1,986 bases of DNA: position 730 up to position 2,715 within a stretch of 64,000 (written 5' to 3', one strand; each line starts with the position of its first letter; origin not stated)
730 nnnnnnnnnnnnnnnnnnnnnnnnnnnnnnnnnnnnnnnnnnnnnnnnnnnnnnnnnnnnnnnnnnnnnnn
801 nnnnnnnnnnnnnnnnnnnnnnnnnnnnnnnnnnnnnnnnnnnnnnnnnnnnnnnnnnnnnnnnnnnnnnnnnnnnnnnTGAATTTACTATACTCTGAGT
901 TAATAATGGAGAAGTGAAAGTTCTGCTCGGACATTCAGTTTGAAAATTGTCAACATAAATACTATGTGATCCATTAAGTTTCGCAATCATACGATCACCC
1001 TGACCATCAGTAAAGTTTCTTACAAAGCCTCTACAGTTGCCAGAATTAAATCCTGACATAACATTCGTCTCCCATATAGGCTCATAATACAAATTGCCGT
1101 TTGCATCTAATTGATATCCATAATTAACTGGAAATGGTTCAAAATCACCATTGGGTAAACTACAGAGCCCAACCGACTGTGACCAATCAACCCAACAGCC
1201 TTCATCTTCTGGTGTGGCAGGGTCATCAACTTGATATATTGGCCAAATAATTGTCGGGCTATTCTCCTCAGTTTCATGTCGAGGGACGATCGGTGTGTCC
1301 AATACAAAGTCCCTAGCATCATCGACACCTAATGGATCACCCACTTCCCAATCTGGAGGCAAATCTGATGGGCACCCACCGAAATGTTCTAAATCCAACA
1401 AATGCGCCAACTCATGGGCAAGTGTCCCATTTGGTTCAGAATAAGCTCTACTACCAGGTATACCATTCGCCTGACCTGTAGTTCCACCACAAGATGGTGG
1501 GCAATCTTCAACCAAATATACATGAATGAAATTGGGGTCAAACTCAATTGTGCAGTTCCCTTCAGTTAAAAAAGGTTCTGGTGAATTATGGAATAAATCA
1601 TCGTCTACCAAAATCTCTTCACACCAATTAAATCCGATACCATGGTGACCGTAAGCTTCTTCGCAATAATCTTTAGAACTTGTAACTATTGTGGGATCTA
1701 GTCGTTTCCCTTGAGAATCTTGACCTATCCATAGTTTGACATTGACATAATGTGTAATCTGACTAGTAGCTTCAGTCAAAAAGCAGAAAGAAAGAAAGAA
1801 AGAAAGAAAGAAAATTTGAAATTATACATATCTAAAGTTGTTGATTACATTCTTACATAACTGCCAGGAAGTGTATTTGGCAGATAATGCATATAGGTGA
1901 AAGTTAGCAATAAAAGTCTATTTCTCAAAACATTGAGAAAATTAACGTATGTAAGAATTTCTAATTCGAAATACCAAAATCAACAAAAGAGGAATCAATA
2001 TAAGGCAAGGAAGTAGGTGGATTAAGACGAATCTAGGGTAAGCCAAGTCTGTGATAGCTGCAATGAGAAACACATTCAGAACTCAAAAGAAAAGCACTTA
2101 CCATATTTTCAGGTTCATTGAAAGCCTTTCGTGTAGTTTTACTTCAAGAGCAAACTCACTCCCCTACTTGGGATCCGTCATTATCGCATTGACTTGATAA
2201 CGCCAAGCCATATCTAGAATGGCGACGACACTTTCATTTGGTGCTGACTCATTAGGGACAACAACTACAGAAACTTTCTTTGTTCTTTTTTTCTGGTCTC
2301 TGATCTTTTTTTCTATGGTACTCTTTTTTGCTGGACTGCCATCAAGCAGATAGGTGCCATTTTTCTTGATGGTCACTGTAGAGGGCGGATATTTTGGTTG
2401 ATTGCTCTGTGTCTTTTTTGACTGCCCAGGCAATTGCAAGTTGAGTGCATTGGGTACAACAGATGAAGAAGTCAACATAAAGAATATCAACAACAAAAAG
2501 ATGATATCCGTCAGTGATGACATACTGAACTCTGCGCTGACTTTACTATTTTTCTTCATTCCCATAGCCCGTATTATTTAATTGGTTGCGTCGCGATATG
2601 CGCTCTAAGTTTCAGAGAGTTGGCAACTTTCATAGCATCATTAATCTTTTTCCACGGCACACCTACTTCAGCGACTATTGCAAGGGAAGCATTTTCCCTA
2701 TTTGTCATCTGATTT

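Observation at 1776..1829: (TTTC)7 repeat inside the leader-peptide codons puts the only ATG of a secreted metalloprotease gene out of frame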

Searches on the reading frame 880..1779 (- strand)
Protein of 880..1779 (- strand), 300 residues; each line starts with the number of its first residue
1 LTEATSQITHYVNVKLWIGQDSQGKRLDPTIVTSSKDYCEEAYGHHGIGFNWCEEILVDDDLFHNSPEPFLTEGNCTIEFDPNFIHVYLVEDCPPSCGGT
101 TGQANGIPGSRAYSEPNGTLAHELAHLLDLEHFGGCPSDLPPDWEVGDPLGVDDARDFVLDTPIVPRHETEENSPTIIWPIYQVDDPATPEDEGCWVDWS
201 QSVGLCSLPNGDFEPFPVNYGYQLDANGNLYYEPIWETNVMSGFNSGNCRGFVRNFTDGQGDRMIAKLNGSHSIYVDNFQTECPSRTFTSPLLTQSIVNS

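Call 40: search_protein_families(library=pfam, proteins=[window:880-1779:-], max_evalue=10)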
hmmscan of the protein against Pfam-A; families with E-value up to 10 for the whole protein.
window:880-1779:- (300 aa): 2 families
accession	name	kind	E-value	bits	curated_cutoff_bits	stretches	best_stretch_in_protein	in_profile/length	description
PF05572.19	Peptidase_M43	-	0.0069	16.8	23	1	112-136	64-90/152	Pregnancy-associated plasma protein-A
PF01721.23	Bacteriocin_II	-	0.058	13.9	24.5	1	192-201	10-19/34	Class II bacteriocin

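Call 58: predict_structure(alignment_id=A3)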
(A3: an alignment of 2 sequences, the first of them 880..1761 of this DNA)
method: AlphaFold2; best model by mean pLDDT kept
length: 294 residues; sequences in the alignment: 2
mean_pLDDT: 28.3   pTM: 0.15
mean pLDDT of the five models: 28.3, 28.1, 27.3, 26.6, 26.1
residues with pLDDT >= 90: 0; 70-90: 0; 50-70: 0; < 50: 294
segments of 3 or more residues with pLDDT < 50: 1-294
pLDDT, mean of each block of 10 residues (from residue 1): 23 31 33 32 26 30 26 28 25 23 27 29 26 31 27 26 26 29 31 30 31 31 32 28 29 32 29 25 26 24
secondary structure, 60 per line:
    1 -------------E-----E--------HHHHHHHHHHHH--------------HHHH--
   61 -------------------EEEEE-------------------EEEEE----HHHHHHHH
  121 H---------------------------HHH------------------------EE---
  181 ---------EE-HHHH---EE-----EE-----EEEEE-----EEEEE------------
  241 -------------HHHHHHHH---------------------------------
elements in order: H29-40 H55-58 E80-84 E104-108 H113-121 H193-196 E214-218 E224-228 H254-261

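Call 60: search_protein_representatives(protein=window:880-1761:-)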
Query: 294 residues. Proteins with E-value up to 0.001 (for the whole library): 14; up to 1e-10: 8; up to 1e-30: 2. The best 14 are listed.
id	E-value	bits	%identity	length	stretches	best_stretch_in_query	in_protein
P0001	7.7e-109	380.2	62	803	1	21-291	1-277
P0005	1.4e-37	146.0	40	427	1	3-286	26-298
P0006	2.4e-20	89.4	34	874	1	4-278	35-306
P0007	3.1e-16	75.8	54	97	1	2-89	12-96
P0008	7.6e-16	74.6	41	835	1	4-262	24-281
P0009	6.4e-12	61.7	39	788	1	6-272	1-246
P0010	7.6e-12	61.4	37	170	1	14-161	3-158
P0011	1.5e-11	60.5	33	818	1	39-284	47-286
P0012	1.4e-10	57.3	32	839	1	6-286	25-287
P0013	1.6e-07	47.3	35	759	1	36-285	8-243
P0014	1.9e-06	43.7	30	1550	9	209-245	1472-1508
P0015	1.8e-05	40.5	33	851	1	2-161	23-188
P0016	4.1e-05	39.3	38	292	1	6-162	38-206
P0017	5.2e-05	39.0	27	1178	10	206-244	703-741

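Call 63: find_encoding_contigs(protein=P0008, flank=1500, max_places=4)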
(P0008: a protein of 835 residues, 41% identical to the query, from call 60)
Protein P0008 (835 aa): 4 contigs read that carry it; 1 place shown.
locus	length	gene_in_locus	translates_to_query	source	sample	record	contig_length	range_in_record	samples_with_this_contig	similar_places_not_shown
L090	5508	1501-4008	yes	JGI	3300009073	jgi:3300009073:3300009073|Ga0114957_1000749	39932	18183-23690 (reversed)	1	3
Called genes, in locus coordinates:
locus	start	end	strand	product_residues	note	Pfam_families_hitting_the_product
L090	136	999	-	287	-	PF03935:SKN1_KRE6_Sbg1 (weak), PF00722:Glyco_hydro_16, PF26113:GH16_XgeA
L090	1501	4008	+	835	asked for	PF18962:Por_Secre_tail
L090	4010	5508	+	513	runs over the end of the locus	PF18962:Por_Secre_tail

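Call 66: find_encoding_contigs(protein=P0011, flank=1500, max_places=4)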
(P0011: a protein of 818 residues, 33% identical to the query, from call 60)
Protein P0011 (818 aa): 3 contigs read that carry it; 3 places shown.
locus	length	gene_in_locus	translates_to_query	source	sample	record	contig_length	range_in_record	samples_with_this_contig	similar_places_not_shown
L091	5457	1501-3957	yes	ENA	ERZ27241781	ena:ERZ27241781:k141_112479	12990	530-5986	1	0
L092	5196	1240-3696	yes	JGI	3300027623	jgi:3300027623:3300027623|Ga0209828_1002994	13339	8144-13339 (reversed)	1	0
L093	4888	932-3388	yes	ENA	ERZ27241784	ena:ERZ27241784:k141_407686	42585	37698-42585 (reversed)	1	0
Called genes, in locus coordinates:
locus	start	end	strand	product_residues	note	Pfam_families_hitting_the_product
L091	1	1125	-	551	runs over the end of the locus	?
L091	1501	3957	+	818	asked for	PF18962:Por_Secre_tail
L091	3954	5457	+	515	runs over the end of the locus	PF18962:Por_Secre_tail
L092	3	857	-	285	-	?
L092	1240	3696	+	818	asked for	PF18962:Por_Secre_tail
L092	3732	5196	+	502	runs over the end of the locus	PF18962:Por_Secre_tail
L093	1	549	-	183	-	?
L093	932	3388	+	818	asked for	PF18962:Por_Secre_tail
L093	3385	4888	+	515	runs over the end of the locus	PF18962:Por_Secre_tail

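Call 67: find_encoding_contigs(protein=P0009, flank=1500, max_places=4)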
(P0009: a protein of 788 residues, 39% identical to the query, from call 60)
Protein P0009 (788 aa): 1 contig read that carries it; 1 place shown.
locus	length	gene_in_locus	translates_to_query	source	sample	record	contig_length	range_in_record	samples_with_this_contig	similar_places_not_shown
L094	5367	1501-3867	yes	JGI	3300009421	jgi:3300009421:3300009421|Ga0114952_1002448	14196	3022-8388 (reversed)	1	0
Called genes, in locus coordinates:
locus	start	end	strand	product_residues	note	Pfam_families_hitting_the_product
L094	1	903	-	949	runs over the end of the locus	PF01839:FG-GAP (faint), PF13517:FG-GAP_3, PF07593:UnbV_ASPIC, PF19081:Ig_7 (faint), PF18962:Por_Secre_tail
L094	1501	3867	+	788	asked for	-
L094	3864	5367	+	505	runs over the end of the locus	PF18962:Por_Secre_tail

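Call 87: find_encoding_contigs(protein=P0007, flank=1000, max_places=6)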
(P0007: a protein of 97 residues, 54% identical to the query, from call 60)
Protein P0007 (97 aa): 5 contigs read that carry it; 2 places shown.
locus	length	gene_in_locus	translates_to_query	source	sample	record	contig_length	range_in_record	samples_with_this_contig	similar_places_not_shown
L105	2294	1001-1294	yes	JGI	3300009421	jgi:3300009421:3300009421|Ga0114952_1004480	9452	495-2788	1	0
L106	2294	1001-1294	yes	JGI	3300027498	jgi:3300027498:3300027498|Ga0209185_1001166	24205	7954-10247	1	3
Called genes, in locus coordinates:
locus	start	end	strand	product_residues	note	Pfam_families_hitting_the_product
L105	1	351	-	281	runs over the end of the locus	?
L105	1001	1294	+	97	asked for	-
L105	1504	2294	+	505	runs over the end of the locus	PF18962:Por_Secre_tail (weak)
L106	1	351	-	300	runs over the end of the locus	PF00520:Ion_trans, PF07885:Ion_trans_2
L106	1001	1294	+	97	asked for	-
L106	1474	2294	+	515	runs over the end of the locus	PF18962:Por_Secre_tail (weak)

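Call 88: find_encoding_contigs(protein=P0005, flank=1000, max_places=6)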
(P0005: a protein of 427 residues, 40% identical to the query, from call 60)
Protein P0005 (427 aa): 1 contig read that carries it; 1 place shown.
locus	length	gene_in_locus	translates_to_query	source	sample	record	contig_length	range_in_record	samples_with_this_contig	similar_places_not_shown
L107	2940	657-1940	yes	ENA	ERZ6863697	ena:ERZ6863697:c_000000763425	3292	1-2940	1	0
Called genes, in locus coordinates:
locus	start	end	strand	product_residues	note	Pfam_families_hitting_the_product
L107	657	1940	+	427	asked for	-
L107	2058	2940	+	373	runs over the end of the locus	PF18962:Por_Secre_tail (weak)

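Call 89: find_encoding_contigs(protein=P0012, flank=1000, max_places=6)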
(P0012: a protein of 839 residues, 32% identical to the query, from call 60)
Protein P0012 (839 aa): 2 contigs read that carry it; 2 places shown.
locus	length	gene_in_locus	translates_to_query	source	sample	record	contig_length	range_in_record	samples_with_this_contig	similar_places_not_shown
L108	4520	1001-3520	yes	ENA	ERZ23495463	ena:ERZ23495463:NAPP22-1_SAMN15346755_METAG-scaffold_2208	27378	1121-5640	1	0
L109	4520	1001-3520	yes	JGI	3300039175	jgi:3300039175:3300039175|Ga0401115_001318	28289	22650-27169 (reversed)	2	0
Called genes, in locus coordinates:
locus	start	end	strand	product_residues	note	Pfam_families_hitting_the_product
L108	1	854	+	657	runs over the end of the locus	?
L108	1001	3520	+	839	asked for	PF05572:Peptidase_M43 (weak), PF18962:Por_Secre_tail (weak)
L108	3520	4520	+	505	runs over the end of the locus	PF18962:Por_Secre_tail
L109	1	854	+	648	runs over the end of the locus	PF18962:Por_Secre_tail (weak)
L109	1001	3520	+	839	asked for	PF05572:Peptidase_M43 (weak), PF18962:Por_Secre_tail (weak)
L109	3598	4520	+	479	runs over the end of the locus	PF18962:Por_Secre_tail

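Call 90: find_encoding_contigs(protein=P0006, flank=1000, max_places=6)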
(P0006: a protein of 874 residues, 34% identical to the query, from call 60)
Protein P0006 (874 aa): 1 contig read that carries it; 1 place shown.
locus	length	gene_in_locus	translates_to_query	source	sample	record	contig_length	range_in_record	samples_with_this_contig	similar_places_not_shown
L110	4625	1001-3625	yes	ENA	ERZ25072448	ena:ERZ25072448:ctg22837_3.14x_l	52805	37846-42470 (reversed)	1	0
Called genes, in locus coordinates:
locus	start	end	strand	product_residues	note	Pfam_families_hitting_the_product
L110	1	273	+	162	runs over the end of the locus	PF00075:RNase_H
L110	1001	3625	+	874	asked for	PF18962:Por_Secre_tail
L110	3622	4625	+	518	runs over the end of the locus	PF18962:Por_Secre_tail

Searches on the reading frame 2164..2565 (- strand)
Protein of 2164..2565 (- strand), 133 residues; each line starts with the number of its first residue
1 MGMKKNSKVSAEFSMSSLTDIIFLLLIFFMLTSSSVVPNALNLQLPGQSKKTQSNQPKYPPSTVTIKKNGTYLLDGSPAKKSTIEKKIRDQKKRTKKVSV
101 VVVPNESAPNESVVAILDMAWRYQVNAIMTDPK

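Call 20: find_encoding_contigs(protein=window:2164-2565:-, flank=6000, max_places=10)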
Protein window:2164-2565:- (133 aa): 7 contigs read that carry it; 5 places shown.
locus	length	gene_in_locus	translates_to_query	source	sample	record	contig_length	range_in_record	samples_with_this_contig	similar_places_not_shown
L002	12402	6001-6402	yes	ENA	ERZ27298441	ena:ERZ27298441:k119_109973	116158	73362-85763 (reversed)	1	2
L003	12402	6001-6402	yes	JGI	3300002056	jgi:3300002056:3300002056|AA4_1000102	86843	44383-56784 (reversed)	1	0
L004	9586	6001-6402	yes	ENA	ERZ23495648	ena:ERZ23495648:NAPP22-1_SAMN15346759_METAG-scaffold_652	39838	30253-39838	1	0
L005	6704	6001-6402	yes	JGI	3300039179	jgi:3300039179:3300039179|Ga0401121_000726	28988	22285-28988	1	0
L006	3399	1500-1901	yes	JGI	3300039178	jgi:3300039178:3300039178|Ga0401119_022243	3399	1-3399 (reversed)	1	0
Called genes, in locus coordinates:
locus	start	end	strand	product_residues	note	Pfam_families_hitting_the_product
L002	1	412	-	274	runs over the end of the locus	PF12146:Hydrolase_4, PF00561:Abhydrolase_1, PF12697:Abhydrolase_6, PF20408:Abhydrolase_11 (faint)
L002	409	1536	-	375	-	PF13439:Glyco_transf_4 (weak), PF00534:Glycos_transf_1, PF13692:Glyco_trans_1_4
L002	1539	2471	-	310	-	PF00535:Glycos_transf_2, PF10111:Glyco_tranf_2_2, PF13641:Glyco_tranf_2_3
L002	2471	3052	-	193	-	PF13858:DUF4199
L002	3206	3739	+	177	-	PF00254:FKBP_C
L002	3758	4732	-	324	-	PF00389:2-Hacid_dh, PF02826:2-Hacid_dh_C, PF01262:AlaDh_PNT_C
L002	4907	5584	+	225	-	PF01618:MotA_ExbB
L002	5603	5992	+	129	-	PF02472:ExbD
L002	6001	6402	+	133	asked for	PF02472:ExbD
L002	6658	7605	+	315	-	-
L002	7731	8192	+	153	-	PF18962:Por_Secre_tail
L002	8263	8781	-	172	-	PF03190:Thioredox_DsbH, PF00085:Thioredoxin (faint), PF13899:Thioredoxin_7, PF13098:Thioredoxin_2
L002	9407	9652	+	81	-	PF07885:Ion_trans_2, PF00520:Ion_trans (weak)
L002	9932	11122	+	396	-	PF12895:ANAPC3 (faint), PF13424:TPR_12 (faint), PF14559:TPR_19 (faint), PF25575:TPR_BSK1_C (faint), PF07719:TPR_2 (faint), PF13174:TPR_6 (faint), PF00515:TPR_1 (weak), PF13432:TPR_16 (weak), +6 more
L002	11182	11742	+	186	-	PF03352:Adenine_glyco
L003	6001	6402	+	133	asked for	PF02472:ExbD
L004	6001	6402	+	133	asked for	PF02472:ExbD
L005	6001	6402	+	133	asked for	PF02472:ExbD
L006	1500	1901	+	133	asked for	PF02472:ExbD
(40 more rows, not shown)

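Call 36: find_related_loci(query=window:2167-2565:-, collection=genome_contigs, flank=10000)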
Query window:2167-2565:- (133 aa) in genome_contigs; peptide patterns used: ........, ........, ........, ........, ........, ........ (x = any residue, [..] = any of these).
600 stretches matched a pattern (row limit reached: there are more); 532 encode a relative of the query (tblastn E <= 1e-3); the best 80 are kept; 80 distinct loci.
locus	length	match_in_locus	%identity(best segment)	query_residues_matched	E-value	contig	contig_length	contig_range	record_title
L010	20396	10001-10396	68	1-133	1e-55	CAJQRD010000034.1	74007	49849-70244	MAG: uncultured Saprospiraceae bacterium isolate 3_20180529_Bin_METABAT_89_1 genome assembly, contig: c_000001061482, wh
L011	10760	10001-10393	51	1-133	2e-41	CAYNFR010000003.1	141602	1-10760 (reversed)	MAG TPA_asm: uncultured Saprospiraceae bacterium isolate SRP072547_co1_13 genome assembly, contig: NODE_40_length_141602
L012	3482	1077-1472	54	1-133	1e-39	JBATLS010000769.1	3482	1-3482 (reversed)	MAG: Saprospiraceae bacterium isolate MFD10474_ilm_asm_bin28 k127_251495, whole genome shotgun sequence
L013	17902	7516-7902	53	1-130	9e-38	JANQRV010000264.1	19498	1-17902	MAG: Saprospiraceae bacterium isolate IP29b_bin.78 k99_1839078, whole genome shotgun sequence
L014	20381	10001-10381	52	1-130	8e-37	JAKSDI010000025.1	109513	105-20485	MAG: Chitinophagales bacterium isolate MAG.64 k141_11356966, whole genome shotgun sequence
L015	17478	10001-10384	54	1-129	5e-35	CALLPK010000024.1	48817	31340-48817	MAG: uncultured Saprospiraceae bacterium isolate H3_Bin_Bin_89_1 genome assembly, contig: c_000001019072, whole genome s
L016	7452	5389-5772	50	1-129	5e-34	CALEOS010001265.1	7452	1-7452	MAG TPA_asm: uncultured Lewinella sp. isolate SRR3933179_bin.2_CONCOCT_v1.1_MAG genome assembly, contig: ERZ1743968.1567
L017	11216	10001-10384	46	1-129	1e-31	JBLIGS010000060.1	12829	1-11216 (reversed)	MAG: Neolewinella sp. isolate 3300049783_14 Ga0491198_0007203, whole genome shotgun sequence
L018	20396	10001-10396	45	1-133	6e-32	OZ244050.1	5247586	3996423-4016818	MAG: Saprospiraceae bacterium isolate 677cd4c7-2df5-4030-a405-d72ad82eb304 genome assembly, chromosome: 1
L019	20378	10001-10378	45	1-129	1e-31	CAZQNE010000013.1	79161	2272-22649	MAG TPA_asm: uncultured Lewinella sp. isolate SRP063590_co1_29 genome assembly, contig: NODE_313_length_79161_cov_15.146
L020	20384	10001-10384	41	1-129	7e-31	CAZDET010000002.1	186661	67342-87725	MAG TPA_asm: uncultured Saprospiraceae bacterium isolate SRP128890_co1_211 genome assembly, contig: NODE_65_length_18666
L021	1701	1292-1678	48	1-131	4e-31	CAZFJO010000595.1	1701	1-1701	MAG TPA_asm: uncultured Saprospiraceae bacterium isolate binchicken_co366_67 genome assembly, contig: NODE_97711_length_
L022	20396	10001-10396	47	1-130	2e-30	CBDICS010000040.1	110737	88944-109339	MAG: Saprospiraceae bacterium isolate a23b7677-c5c3-4575-ba98-54ad289a6580 genome assembly, contig: contig_40, whole gen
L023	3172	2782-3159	42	1-130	3e-27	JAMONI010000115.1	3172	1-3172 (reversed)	MAG: Flavobacteriales bacterium isolate 4281-140_metabat2_scaf2bin.033 4281-140_scaffold_18072_c1, whole genome shotgun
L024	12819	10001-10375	43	1-129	3e-26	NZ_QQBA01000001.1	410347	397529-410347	Flavobacterium glaciei strain DSM 19728 Ga0244537_101, whole genome shotgun sequence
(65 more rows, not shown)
